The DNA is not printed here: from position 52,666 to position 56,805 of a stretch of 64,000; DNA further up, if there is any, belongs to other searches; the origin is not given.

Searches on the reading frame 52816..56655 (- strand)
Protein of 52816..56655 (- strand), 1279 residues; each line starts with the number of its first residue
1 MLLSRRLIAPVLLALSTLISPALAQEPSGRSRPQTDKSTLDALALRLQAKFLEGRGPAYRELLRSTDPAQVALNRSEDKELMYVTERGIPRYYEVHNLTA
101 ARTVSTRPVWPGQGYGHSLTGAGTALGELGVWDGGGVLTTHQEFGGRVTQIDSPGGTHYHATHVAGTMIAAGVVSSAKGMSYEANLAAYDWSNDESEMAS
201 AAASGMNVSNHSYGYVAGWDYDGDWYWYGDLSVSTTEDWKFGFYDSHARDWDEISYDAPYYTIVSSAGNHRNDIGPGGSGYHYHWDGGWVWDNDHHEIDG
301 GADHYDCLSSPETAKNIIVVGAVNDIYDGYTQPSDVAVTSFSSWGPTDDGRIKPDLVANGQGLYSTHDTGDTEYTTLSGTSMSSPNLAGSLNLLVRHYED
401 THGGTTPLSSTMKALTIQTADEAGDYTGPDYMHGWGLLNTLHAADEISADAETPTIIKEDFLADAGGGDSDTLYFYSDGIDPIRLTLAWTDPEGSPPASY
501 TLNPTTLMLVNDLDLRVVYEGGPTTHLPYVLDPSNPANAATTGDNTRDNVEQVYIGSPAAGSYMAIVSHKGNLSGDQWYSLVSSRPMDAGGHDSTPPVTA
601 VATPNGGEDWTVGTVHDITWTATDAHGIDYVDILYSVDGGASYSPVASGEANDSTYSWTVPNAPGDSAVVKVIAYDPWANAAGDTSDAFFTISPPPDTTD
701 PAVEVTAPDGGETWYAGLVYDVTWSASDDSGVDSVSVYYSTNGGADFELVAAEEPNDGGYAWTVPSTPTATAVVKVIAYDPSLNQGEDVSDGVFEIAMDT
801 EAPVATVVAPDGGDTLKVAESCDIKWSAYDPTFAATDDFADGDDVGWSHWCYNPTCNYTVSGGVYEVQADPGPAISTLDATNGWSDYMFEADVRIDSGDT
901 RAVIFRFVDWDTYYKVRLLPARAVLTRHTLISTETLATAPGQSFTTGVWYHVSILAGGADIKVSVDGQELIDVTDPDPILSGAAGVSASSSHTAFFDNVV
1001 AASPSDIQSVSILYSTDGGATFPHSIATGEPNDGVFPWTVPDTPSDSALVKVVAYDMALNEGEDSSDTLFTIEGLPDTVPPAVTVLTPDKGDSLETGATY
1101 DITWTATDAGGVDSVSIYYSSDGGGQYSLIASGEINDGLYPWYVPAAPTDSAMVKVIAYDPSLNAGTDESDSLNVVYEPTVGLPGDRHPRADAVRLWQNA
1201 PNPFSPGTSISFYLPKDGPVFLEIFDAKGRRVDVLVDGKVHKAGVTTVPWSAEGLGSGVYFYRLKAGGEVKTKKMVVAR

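Call 42: search_protein_families(library=pfam, proteins=[window:52816-56655:-], max_evalue=0.00001)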
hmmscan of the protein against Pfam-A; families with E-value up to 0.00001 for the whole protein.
window:52816-56655:- (1279 aa): 4 families
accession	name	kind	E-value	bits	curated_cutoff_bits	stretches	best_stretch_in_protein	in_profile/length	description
PF00082.27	Peptidase_S8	-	3.5e-28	99.2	21.8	1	153-436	49-288/288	Subtilase family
PF17957.7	Big_7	-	5.8e-16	59.3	24.1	1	1081-1119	1-39/70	Bacterial Ig domain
PF10342.15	Kre9_KNH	-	2e-10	41.7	24.6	0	708-769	2-66/94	Kre9/KNH-like N-terminal Ig-like domain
PF06439.18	3keto-disac_hyd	-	1.2e-06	29.1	26.8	1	846-999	13-184/187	3-keto-disaccharide hydrolase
